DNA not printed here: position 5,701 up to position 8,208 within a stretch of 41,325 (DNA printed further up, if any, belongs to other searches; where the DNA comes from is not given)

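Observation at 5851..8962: Compact orphan glycyl radical enzyme with Cys-x-Glu active-site loop plus auxiliary-cluster activase, AraC-controlled, inside a glycan island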

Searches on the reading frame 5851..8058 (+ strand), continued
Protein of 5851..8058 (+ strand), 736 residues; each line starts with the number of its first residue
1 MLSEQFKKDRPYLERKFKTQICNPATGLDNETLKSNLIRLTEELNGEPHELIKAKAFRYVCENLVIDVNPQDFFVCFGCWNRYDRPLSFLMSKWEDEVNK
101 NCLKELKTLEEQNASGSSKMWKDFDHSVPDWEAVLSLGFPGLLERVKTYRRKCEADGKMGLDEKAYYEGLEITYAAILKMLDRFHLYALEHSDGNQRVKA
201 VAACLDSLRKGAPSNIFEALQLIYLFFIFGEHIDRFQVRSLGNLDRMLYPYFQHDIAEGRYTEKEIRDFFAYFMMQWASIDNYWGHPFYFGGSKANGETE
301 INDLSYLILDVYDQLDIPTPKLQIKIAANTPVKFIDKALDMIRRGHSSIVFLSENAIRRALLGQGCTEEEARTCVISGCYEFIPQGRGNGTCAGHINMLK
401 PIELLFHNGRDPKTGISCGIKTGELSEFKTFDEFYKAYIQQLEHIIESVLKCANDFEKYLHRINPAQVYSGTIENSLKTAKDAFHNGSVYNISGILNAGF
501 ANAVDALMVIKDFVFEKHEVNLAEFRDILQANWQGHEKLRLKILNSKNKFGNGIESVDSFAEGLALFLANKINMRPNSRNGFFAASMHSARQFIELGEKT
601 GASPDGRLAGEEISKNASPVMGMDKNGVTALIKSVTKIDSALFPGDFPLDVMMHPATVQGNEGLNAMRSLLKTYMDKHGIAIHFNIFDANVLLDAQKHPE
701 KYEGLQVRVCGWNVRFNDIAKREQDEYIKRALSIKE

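Call 85: find_homologous_proteins(query=P0143, max_evalue=1e-50)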
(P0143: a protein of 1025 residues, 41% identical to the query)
Query P0143 (1025 aa): 85 proteins with E <= 1e-50 among 8000 candidates.
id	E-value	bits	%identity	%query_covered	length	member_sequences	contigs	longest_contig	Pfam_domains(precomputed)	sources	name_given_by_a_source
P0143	0.0e+0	2401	100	100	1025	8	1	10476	PF02901.21,PF03629.25,PF01228.27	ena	-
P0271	1.3e-274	932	58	71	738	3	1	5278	PF02901.21,PF01228.27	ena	-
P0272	2.0e-271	922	56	71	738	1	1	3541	PF02901.21,PF01228.27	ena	-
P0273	3.4e-266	904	54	71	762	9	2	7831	PF02901.21,PF01228.27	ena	-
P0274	8.6e-266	903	56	71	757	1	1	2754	PF02901.21,PF01228.27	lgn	-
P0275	8.7e-263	893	55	70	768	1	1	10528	PF02901.21,PF01228.27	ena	-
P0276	4.6e-262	891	57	70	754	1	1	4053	PF02901.21,PF01228.27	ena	-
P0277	1.4e-261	889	54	70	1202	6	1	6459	PF01946.24,PF01266.31,PF02901.21,PF00890.31,PF07992.21,PF01228.27,PF01134.29,PF12831.14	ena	-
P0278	4.5e-260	884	55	71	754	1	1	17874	PF02901.21,PF01228.27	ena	-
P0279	8.0e-260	883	56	70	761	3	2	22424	PF02901.21,PF01228.27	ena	-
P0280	1.7e-257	876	55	71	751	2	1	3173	PF02901.21,PF01228.27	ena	-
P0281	3.8e-257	874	55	70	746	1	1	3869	PF02901.21,PF01228.27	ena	-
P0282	4.0e-257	874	55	70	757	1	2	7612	PF02901.21,PF01228.27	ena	-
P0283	5.2e-257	874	55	71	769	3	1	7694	PF02901.21,PF01228.27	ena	-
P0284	4.3e-256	871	55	71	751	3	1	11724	PF02901.21,PF01228.27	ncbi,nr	ncbi:MAG: hypothetical protein J6V72_16090 [Kiritimatiellae bacterium]|nr:hypothetical protein [Kiri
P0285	5.8e-256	870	55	71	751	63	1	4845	PF02901.21,PF01228.27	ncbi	-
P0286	8.5e-256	870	55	71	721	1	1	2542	PF02901.21,PF01228.27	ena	-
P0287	1.4e-255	869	55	71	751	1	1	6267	PF02901.21,PF01228.27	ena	-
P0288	1.6e-255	869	54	71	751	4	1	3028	PF02901.21,PF01228.27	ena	-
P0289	4.2e-255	868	54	70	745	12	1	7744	PF02901.21,PF01228.27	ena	-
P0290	5.0e-255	867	55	71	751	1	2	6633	PF02901.21,PF01228.27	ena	-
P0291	7.1e-255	867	54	70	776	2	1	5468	PF02901.21,PF01228.27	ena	-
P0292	1.1e-254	866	55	70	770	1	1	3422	PF02901.21,PF01228.27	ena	-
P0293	1.5e-254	866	55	71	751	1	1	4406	PF02901.21,PF01228.27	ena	-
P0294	4.7e-254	864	54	71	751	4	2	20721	PF02901.21,PF01228.27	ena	-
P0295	6.5e-254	864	54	71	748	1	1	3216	PF02901.21,PF01228.27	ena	-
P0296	2.8e-253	862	54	71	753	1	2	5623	PF02901.21,PF01228.27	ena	-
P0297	9.2e-253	860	54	70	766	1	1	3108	PF02901.21,PF01228.27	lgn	-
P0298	1.6e-252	859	54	70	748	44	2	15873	PF02901.21,PF01228.27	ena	-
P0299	6.5e-252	857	55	70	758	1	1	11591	PF02901.21,PF01228.27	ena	-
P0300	1.0e-251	856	53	71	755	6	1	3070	PF02901.21,PF01228.27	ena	-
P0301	3.0e-251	855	54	70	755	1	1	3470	PF02901.21,PF01228.27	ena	-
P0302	2.3e-250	852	54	71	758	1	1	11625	PF02901.21,PF01228.27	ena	-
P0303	2.4e-250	852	53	70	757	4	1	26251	PF02901.21,PF01228.27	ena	-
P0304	3.6e-249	848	54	70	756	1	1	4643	PF02901.21,PF01228.27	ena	-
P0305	4.2e-249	848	54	71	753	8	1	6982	PF02901.21,PF01228.27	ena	-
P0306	1.7e-247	842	54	70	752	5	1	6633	PF02901.21,PF01228.27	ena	-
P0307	5.3e-247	841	54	70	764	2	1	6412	PF02901.21,PF01228.27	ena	-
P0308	7.0e-245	834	52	72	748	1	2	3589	PF02901.21,PF01228.27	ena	-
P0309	3.9e-244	831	51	71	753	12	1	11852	PF02901.21,PF01228.27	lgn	-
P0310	1.8e-243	829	52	72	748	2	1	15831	PF02901.21,PF01228.27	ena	-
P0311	9.0e-235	800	50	71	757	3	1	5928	PF02901.21,PF01228.27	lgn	-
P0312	5.0e-232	791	50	70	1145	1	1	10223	PF02901.21,PF01228.27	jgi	-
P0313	1.2e-231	790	50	70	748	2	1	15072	PF02901.21,PF01228.27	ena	-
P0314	6.7e-231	787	51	72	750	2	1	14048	PF02901.21,PF01228.27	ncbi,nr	ncbi:MAG: hypothetical protein IKB76_06385 [Kiritimatiellae bacterium]|nr:hypothetical protein [Kiri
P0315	1.0e-230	787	51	71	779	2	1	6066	PF02901.21,PF01228.27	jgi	jgi:formate C-acetyltransferase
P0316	7.9e-230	784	51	71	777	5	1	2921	PF02901.21,PF01228.27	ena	-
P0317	2.2e-229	782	50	71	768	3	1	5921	PF02901.21,PF01228.27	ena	-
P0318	3.6e-229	782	52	71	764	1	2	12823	PF02901.21,PF01228.27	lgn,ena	-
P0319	6.4e-229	781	52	71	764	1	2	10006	PF02901.21,PF01228.27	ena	-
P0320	9.0e-229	780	51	71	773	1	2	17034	PF02901.21,PF01228.27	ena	-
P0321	5.0e-227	775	51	70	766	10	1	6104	PF02901.21,PF01228.27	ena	-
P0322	8.6e-227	774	51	71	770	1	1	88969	PF02901.21,PF01228.27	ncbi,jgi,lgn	-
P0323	1.3e-225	770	50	72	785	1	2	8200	PF02901.21,PF01228.27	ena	-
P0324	3.4e-225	769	51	71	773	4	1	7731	PF02901.21,PF01228.27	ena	-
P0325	1.5e-224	766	48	71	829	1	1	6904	PF02901.21,PF01228.27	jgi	-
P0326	6.0e-224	764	51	71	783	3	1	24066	PF02901.21,PF01228.27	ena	-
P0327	1.7e-222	760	48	74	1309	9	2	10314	PF00150.25,PF02901.21,PF01228.27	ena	-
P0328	5.3e-220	751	50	71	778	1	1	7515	PF02901.21,PF01228.27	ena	-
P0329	6.0e-220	751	50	71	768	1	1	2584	PF02901.21,PF01228.27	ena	-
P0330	7.8e-220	751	50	71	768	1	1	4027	PF02901.21,PF01228.27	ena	-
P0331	8.0e-220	751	50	71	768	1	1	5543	PF02901.21,PF01228.27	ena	-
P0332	8.1e-220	751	49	71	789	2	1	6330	PF02901.21,PF01228.27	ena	-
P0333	1.0e-219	750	50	71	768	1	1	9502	PF02901.21,PF01228.27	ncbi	-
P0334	1.4e-219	750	48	71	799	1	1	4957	PF02901.21,PF01228.27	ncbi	-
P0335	8.4e-219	747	52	33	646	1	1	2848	PF02901.21,PF01228.27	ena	-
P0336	1.2e-217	744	52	65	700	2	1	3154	PF02901.21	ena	-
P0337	7.0e-211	721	48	70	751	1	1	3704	PF02901.21,PF01228.27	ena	-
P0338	1.7e-148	515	44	42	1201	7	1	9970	PF00150.25,PF02901.21,PF03629.25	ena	-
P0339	9.3e-88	314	57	26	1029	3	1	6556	PF00326.28,PF05448.19,PF03629.25,PF01228.27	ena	-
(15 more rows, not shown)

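Call 86: find_encoding_contigs(protein=P0143, flank=6000, max_places=2)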
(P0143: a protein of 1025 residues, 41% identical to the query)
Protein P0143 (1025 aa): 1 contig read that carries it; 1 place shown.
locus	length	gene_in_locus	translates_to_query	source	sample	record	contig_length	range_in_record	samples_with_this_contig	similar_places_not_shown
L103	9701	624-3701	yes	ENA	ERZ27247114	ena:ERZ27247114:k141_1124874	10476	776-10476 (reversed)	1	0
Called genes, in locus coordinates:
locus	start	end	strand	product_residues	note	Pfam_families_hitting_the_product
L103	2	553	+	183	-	?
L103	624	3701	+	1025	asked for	PF03629:SASA, PF02901:PFL-like, PF01228:Gly_radical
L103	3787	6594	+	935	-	PF02837:Glyco_hydro_2_N, PF22666:Glyco_hydro_2_N2 (faint), PF00703:Glyco_hydro_2, PF02836:Glyco_hydro_2_C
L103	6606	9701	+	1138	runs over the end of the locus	PF07944:Beta-AFase-like_GH127_cat, PF20736:Glyco_hydro127M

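Call 87: find_encoding_contigs(protein=P0327, flank=6000, max_places=2)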
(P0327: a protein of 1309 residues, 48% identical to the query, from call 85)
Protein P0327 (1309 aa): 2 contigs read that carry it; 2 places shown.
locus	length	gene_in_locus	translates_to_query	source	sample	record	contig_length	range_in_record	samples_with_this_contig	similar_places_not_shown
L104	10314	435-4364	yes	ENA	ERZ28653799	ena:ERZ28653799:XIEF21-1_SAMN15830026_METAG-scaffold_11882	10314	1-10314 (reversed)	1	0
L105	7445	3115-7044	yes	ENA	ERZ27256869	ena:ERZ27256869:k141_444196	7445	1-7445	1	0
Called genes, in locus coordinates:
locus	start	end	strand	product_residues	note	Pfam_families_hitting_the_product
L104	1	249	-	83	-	?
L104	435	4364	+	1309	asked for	PF00150:Cellulase, PF02901:PFL-like, PF01228:Gly_radical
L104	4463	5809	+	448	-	-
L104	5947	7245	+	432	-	PF07494:Reg_prop (faint)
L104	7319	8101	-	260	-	PF08843:AbiEii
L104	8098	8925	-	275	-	PF09407:AbiEi_1 (weak)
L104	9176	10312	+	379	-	?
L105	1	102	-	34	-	?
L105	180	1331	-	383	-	PF13377:Peripla_BP_3, PF12833:HTH_18, PF00165:HTH_AraC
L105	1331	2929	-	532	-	PF16116:DUF4832 (faint)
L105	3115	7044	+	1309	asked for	PF00150:Cellulase, PF02901:PFL-like, PF01228:Gly_radical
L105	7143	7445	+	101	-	?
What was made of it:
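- One fusion is identical in two independent assemblies (call 87).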

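Call 89: find_encoding_contigs(protein=P0312, flank=7000, max_places=2)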
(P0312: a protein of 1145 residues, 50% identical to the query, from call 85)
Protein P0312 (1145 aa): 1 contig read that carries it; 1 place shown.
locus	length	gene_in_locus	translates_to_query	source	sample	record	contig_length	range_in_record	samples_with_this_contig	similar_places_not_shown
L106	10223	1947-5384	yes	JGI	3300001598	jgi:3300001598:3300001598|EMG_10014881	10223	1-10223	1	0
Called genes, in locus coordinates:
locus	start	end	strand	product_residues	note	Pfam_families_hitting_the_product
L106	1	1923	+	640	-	?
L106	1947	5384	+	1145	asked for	PF02901:PFL-like, PF01228:Gly_radical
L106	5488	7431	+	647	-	-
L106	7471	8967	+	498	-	-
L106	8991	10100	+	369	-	PF00144:Beta-lactamase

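Call 90: search_protein_families(library=pfam, proteins=[P0312, P0277, P0327, P0338, P0284], max_evalue=0.001)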
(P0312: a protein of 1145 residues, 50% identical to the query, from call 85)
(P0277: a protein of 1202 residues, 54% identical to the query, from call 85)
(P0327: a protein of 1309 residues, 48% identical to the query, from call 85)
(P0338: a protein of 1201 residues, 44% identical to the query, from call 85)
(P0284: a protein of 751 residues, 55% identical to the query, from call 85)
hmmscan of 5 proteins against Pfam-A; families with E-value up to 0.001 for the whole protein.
P0312 (1145 aa): 2 families
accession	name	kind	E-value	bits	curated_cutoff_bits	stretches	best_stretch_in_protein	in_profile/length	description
PF02901.20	PFL-like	-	2.5e-60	205.3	24.3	1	548-1001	150-642/647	Pyruvate formate lyase-like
PF01228.26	Gly_radical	-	8.2e-23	81.4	22.2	1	1023-1126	2-106/106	Glycine radical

P0277 (1202 aa): 9 families
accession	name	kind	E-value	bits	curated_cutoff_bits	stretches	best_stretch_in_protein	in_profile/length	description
PF12831.13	FAD_oxidored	-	1e-86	292.3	27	1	25-453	1-416/416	FAD dependent oxidoreductase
PF02901.20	PFL-like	-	5.6e-60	204.1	24.3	1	591-1063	159-647/647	Pyruvate formate lyase-like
PF01228.26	Gly_radical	-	7.4e-25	88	22.2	1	1079-1183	1-106/106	Glycine radical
PF01266.30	DAO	-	4.3e-09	36.8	27.9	1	25-60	1-37/353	FAD dependent oxidoreductase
PF00890.30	FAD_binding_2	-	5.5e-08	32.9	20.4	1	25-64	1-40/414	FAD binding domain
PF01134.28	GIDA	-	1.4e-07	31.3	22.1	1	25-64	1-40/391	Glucose inhibited division protein A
PF07992.20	Pyr_redox_2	-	1.9e-07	31.3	26.1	1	25-63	2-36/291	Pyridine nucleotide-disulphide oxidoreductase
PF13450.12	NAD_binding_8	-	7.6e-06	26.6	21.9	1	28-84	1-55/68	NAD(P)-binding Rossmann-like domain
PF01946.23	Thi4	-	9.5e-06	25.4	26.2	1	24-70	18-65/235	Thi4 family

P0327 (1309 aa): 3 families
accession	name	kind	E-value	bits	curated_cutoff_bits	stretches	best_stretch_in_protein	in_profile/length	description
PF02901.20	PFL-like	-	4.9e-60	204.3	24.3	1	674-1161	156-640/647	Pyruvate formate lyase-like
PF00150.24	Cellulase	-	3.7e-19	69.7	23.5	1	43-213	8-172/272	Cellulase (glycosyl hydrolase family 5)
PF01228.26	Gly_radical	-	1.2e-18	68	22.2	1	1185-1288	2-106/106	Glycine radical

P0338 (1201 aa): 3 families
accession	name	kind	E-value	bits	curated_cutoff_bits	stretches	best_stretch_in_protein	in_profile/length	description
PF03629.24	SASA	-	2.3e-59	201.2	24.8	1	18-244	2-225/226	Carbohydrate esterase, sialic acid-specific acetylesterase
PF02901.20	PFL-like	-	2.3e-33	116.2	24.3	1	907-1178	153-453/647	Pyruvate formate lyase-like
PF00150.24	Cellulase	-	1.2e-19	71.3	23.5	1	270-443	3-170/272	Cellulase (glycosyl hydrolase family 5)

P0284 (751 aa): 2 families
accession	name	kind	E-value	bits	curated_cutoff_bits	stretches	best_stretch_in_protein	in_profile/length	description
PF02901.20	PFL-like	-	3.5e-59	201.5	24.3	1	138-602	132-637/647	Pyruvate formate lyase-like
PF01228.26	Gly_radical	-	2.2e-21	76.8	22.2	1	628-732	1-106/106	Glycine radical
